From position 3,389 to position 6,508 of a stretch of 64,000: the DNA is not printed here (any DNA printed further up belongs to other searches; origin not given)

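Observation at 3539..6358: Full-length PolB with all polymerase motifs and ExoI degenerate, but an intact reading frame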

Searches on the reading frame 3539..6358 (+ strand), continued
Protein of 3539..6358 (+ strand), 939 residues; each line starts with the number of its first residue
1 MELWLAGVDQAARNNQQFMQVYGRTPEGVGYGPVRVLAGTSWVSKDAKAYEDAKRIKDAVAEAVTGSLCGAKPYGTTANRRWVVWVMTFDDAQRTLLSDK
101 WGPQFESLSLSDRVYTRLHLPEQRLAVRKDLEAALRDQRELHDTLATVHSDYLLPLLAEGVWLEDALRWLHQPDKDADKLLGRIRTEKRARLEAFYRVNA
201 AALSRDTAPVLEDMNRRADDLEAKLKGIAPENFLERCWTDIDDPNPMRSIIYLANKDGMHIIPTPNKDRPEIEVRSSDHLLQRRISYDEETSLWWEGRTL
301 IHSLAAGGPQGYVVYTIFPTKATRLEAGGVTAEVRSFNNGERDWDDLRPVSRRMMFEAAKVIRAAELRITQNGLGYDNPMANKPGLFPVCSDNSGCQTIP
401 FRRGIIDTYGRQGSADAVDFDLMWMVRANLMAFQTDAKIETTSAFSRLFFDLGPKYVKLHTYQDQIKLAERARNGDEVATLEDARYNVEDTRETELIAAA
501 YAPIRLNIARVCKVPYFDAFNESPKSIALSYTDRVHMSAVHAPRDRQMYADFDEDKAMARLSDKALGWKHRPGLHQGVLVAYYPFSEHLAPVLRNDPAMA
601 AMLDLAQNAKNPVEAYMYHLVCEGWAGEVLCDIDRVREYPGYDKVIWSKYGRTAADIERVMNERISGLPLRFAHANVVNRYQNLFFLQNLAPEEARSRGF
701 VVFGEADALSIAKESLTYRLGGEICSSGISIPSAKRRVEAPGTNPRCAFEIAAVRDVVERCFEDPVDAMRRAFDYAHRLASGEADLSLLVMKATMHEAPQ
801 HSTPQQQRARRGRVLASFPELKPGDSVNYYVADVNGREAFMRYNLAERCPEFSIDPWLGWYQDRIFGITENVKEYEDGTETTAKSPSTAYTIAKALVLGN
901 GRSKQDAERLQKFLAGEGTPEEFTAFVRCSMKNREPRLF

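Call 34: search_solved_structures(query=A4, max_evalue=1, show_alignments=1)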
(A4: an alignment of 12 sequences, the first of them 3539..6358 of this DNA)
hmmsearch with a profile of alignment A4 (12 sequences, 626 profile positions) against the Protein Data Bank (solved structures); distinct sequences matched with E-value up to 1: 37.
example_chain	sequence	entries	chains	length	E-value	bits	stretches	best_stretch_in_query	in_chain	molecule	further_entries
5vu5_A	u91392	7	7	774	3.6e-12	48.5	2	60-265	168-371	DNA polymerase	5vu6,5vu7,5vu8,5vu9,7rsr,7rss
8t3x_A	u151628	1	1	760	7.8e-12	47.4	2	60-272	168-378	10-92, TNA polymerase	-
9oaw_A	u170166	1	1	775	8.3e-12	47.3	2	60-272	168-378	10-92, TNA polymerase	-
9oay_A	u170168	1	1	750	9e-12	47.2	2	60-272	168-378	8-64, TNA polymerase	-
9oau_A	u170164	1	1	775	9.7e-12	47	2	60-272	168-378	7-47, TNA polymerase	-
9oav_A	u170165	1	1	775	9.9e-12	47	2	60-272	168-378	8-64, TNA polymerase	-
2jgu_A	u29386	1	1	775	1.1e-11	46.8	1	58-293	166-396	DNA POLYMERASE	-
9mye_A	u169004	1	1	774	1.5e-11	46.5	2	55-271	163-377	DNA polymerase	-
9oax_A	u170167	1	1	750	2.1e-11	45.9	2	60-272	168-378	5-270, TNA polymerase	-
9oat_A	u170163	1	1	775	2.3e-11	45.8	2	60-272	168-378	5-270, TNA polymerase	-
4ahc_A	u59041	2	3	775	2.6e-11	45.7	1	58-298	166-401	DNA POLYMERASE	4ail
7tqw_A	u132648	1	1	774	3.7e-11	45.1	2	60-265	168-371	DNA polymerase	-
7rsu_A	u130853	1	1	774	3.8e-11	45.1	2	60-265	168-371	DNA polymerase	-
8s84_A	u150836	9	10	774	5.6e-11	44.5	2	60-266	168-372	DNA polymerase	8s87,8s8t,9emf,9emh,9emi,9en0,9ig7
1wns_A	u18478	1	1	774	6.5e-11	44.3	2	60-265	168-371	DNA POLYMERASE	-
4flt_A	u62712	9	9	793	1.7e-09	39.6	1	62-272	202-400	DNA polymerase 1 | Pyrococcus abyssi B family DNA polymerase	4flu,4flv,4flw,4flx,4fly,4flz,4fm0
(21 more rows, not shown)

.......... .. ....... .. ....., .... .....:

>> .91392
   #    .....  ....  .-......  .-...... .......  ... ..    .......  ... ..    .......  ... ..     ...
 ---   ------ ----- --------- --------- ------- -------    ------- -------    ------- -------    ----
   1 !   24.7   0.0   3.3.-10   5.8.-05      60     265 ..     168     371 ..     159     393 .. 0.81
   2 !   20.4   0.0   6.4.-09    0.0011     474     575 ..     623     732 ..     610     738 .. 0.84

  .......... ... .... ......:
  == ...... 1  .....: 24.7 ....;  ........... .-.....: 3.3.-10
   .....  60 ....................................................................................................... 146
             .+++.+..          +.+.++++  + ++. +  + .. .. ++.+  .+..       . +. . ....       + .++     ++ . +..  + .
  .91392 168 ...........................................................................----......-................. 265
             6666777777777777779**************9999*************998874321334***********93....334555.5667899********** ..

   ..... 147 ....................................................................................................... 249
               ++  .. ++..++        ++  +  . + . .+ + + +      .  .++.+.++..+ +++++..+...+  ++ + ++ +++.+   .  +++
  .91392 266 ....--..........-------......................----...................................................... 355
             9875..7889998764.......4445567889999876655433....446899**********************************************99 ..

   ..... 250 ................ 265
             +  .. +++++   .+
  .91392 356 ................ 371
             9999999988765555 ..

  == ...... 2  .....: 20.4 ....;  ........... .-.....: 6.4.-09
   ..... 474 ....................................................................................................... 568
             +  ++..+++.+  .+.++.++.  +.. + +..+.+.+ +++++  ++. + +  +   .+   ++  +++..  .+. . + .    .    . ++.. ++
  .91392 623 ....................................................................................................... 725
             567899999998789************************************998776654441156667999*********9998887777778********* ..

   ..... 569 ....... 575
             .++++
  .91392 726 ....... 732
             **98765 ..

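Call 38: find_related_loci(query=A4, collection=genome_contigs, flank=10000)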
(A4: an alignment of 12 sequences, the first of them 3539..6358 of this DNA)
Query A4 (939 aa) in genome_contigs; peptide patterns used: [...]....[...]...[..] (x = any residue, [..] = any of these).
9 stretches matched a pattern; 4 encode a relative of the query (tblastn E <= 1e-3); 4 distinct loci.
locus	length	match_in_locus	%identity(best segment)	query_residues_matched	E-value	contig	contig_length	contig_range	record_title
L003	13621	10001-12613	31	1-916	1e-114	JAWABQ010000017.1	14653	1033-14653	MAG: Candidatus Woesearchaeota archaeon isolate JZ-4_201808_bins_194 JZ-4_201808_bins_194_scaffold_17, whole genome shot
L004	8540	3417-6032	30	1-916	5e-111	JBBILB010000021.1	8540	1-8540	MAG: Candidatus Woesearchaeota archaeon isolate PGS172224_bin_2 NODE_7498_length_8540_cov_2.44895, whole genome shotgun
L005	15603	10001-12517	31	1-874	8e-108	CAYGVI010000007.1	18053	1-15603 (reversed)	MAG TPA_asm: uncultured Methanosarcinales archaeon isolate ERP119294_co2_107 genome assembly, contig: k141_3377870, whol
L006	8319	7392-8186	25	280-536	2e-10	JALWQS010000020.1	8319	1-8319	MAG: Candidatus Woesearchaeota archaeon isolate M2_metabat1_scaf2bin.081 M2_NODE_13348_length_8319_cov_2.157593, whole g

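Call 46: search_protein_families(library=pfam, proteins=[P0014, P0020, P0023, P0026, P0029, P0033, P0036, P0038, P0040, P0041], max_evalue=0.1)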
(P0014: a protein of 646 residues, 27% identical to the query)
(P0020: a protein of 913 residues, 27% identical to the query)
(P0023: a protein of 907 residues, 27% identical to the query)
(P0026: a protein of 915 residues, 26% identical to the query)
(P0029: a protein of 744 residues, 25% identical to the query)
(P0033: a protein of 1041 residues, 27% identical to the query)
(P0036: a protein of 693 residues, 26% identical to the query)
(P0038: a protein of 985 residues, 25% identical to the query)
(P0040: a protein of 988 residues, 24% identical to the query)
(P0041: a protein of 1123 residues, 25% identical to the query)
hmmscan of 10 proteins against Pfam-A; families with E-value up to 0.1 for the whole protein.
P0014 (646 aa): 0 families

P0020 (913 aa): 2 families
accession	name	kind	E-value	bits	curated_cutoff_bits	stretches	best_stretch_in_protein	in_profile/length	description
PF10902.13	WYL_2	-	0.028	15.1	26.7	1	837-890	17-69/74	WYL_2, Sm-like SH3 beta-barrel fold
PF13166.12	AAA_13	-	0.043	12.9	36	1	86-172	410-500/713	AAA domain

P0023 (907 aa): 0 families

P0026 (915 aa): 0 families

P0029 (744 aa): 0 families

P0033 (1041 aa): 8 families
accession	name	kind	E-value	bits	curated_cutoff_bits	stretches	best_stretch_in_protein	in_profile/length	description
PF13428.12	TPR_14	-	0.00012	22.8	23.5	1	118-156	7-44/44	Tetratricopeptide repeat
PF07719.23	TPR_2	-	0.00012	22.4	27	1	117-142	6-31/34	Tetratricopeptide repeat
PF13174.12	TPR_6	-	0.00033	21.5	26.3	1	117-141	5-29/33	Tetratricopeptide repeat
PF13181.12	TPR_8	-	0.0021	18.5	25.7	1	118-142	7-31/34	Tetratricopeptide repeat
PF00515.34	TPR_1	-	0.0024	18.1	27.8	1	118-142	7-31/34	Tetratricopeptide repeat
PF13176.12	TPR_7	-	0.022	15.3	27.9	0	117-144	4-31/36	Tetratricopeptide repeat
PF13424.12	TPR_12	-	0.037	14.6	30.1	1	116-137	7-28/77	Tetratricopeptide repeat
PF13432.12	TPR_16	-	0.057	14.3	32.7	0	117-149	2-33/65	Tetratricopeptide repeat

P0036 (693 aa): 1 family
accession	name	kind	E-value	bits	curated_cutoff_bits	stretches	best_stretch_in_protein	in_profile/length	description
PF03104.25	DNA_pol_B_exo1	-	8.9e-12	45.4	23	1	123-276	56-242/242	DNA polymerase family B, exonuclease domain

P0038 (985 aa): 1 family
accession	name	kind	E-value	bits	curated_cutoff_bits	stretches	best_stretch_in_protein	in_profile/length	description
PF14712.11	Snapin_Pallidin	-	0.017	16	29.6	1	202-259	16-74/89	Snapin/Pallidin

P0040 (988 aa): 1 family
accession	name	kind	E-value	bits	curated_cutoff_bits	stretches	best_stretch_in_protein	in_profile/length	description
PF00190.28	Cupin_1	-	0.052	13.6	22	1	786-845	82-137/151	Cupin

P0041 (1123 aa): 0 families

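Call 47: find_encoding_contigs(protein=P0038, flank=8000, max_places=3)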
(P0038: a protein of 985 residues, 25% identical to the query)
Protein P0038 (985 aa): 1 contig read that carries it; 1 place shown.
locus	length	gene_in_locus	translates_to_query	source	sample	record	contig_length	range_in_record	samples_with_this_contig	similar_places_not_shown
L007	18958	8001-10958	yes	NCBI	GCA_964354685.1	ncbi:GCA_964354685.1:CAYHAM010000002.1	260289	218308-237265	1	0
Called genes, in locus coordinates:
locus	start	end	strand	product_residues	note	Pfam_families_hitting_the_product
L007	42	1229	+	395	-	PF00565:SNase, PF00932:LTD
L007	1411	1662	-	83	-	-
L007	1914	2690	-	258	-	PF04307:YdjM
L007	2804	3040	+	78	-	-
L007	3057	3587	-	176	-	-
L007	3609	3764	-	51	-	-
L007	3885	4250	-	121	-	-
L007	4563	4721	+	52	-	-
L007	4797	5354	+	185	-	PF04011:LemA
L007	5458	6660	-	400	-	-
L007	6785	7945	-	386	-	-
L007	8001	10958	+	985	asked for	-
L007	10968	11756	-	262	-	PF01791:DeoC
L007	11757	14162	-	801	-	PF01326:PPDK_N, PF00391:PEP-utilizers, PF02896:PEP-utilizers_C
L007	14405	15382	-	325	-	PF00294:PfkB, PF08543:Phos_pyr_kin (faint)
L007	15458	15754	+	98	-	PF01035:DNA_binding_1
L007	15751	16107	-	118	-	-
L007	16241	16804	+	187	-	PF03876:SHS2_Rpb7-N, PF00575:S1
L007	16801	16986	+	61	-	PF06093:Spt4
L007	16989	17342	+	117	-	PF01282:Ribosomal_S24e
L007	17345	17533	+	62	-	PF01599:Ribosomal_S27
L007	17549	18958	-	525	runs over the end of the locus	PF05192:MutS_III, PF00488:MutS_V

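Call 55: predict_structure(alignment_id=A3)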
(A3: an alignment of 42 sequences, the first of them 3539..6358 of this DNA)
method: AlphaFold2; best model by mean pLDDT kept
length: 939 residues; sequences in the alignment: 42
mean_pLDDT: 92.7   pTM: 0.92
mean pLDDT of the five models: 92.7, 92.2, 92.0, 91.2, 90.4
residues with pLDDT >= 90: 770; 70-90: 138; 50-70: 22; < 50: 9
segments of 3 or more residues with pLDDT < 50: 403-408, 937-939
pLDDT, mean of each block of 10 residues (from residue 1): 91 92 91 95 95 97 96 86 95 95 93 87 92 97 97 96 95 85 86 92 94 98 97 97 94 90 69 69 96 84 97 98 96 96 95 97 96 93 93 89 49 92 96 94 96 88 89 97 97 97 97 93 94 93 90 95 96 97 98 97 98 98 98 95 93 97 97 97 97 97 98 97 96 90 94 97 97 98 96 90 88 95 89 94 88 92 96 87 95 94 89 97 95 60
secondary structure, 60 per line:
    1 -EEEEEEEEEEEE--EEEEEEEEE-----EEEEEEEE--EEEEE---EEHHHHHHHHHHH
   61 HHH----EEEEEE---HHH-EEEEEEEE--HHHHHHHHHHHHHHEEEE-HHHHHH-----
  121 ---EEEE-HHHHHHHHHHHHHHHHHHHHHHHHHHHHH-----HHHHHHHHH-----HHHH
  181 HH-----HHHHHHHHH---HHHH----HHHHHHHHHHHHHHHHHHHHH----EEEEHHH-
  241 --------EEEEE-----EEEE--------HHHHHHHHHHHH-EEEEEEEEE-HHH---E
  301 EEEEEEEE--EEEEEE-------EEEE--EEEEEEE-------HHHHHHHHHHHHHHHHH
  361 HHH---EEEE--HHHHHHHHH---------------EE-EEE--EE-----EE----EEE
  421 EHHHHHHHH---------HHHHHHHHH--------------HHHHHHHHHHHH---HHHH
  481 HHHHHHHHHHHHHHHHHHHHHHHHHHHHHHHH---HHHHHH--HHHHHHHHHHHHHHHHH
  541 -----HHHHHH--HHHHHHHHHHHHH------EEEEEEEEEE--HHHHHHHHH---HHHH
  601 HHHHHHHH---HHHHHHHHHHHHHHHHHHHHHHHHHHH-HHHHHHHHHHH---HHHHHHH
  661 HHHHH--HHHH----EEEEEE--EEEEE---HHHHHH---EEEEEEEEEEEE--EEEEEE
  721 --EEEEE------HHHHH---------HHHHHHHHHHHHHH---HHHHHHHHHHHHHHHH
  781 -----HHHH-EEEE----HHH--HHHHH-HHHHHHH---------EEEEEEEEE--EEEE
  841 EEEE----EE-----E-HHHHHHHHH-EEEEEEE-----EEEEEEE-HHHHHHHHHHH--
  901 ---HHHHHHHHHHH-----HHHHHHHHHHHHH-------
elements in order (helices of 4 or more, strands of 3 or more residues): E2-13 E16-24 E30-37 E40-44 H50-63 E68-73 E81-88 H91-104 E105-108 H110-115 E124-127 H129-157 H163-171 H177-182 H188-196 H200-203 H208-228 E233-236 E249-253 E259-262 H271-282 E284-292 E300-308 E311-316 E324-327 E330-336 H344-363 E367-370 H373-381 E400-402 E418-421 H422-429 H439-447 H462-473 H477-512 H516-521 H524-540 H546-551 H554-566 E573-582 H585-593 H597-608 H612-638 H640-650 H654-665 H668-671 E676-681 E684-688 H692-697 E701-712 E715-720 E723-727 H734-738 H748-761 H765-780 H786-789 E791-794 H804-808 H810-816 E826-834 E837-844 H858-866 E868-874 E880-886 H888-898 H904-914 H920-932
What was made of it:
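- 3539..6358 (+): PolB-like gene, 939 aa: N-terminal domain, DEDDy exonuclease, degenerate palm and fingers, thumb, C-terminal helical tail. AlphaFold model with pLDDT 92.7 and pTM 0.92 (call 55).
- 3539..4318 (+): N-terminal module (aa 1-260): beta-rich domain with a helical insert (helices aa 129-228, nt 3923-4222). It is a separate ~265-aa gene in some relatives. Secondary structure of the model (call 55).
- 5255..5305 (+): Motif A remnant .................: strand then helix. The catalytic Asp position is Y582 and SLYPS is lost. Model strand E573-582 followed by helix 585-593 (call 55).
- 5327..5533 (+): Shortened fingers-like helical region. The motif B Lys and Asn are absent. Only K649-Y650-G651 (nt 5483-5491) may survive as the 'YG' of motif B. 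Conserved acidic residues E628 and D632 sit on the long helix. Helices 597-665 in the model (call 55).
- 5564..5602 (+): Probable motif C remnant: hairpin NVVNRY-QN-LFFLQ, with Y681 and N683 in place of the two Asp of DTD. It fits the order strand(A)-helix-fingers-hairpin-helix-strand (call 55).
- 6179..6358 (+): C-terminal three-helix tail ending in ...EPRLF. It is the least constrained part. Helices 888-932 (call 55).
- On Family B DNA polymerase (structural superfamily): AlphaFold model with pLDDT 92.7 (call 55).
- On DnaQ-like DEDDy 3'-5' exonuclease: The strand and helix order fits (call 55).
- Checked: There is a helical insert in the N-terminal part: the model has helices over aa 129-228 (call 55). 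A true strand-turn-strand hairpin sits at 676-688 with Q682-N683 at its tip (call 55).
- The AlphaFold model has pLDDT 92.7 (call 55). FGEADA lies mid-strand, not at a hairpin tip (call 55).
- Tried and rejected: The 42-sequence alignment worked (call 55).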
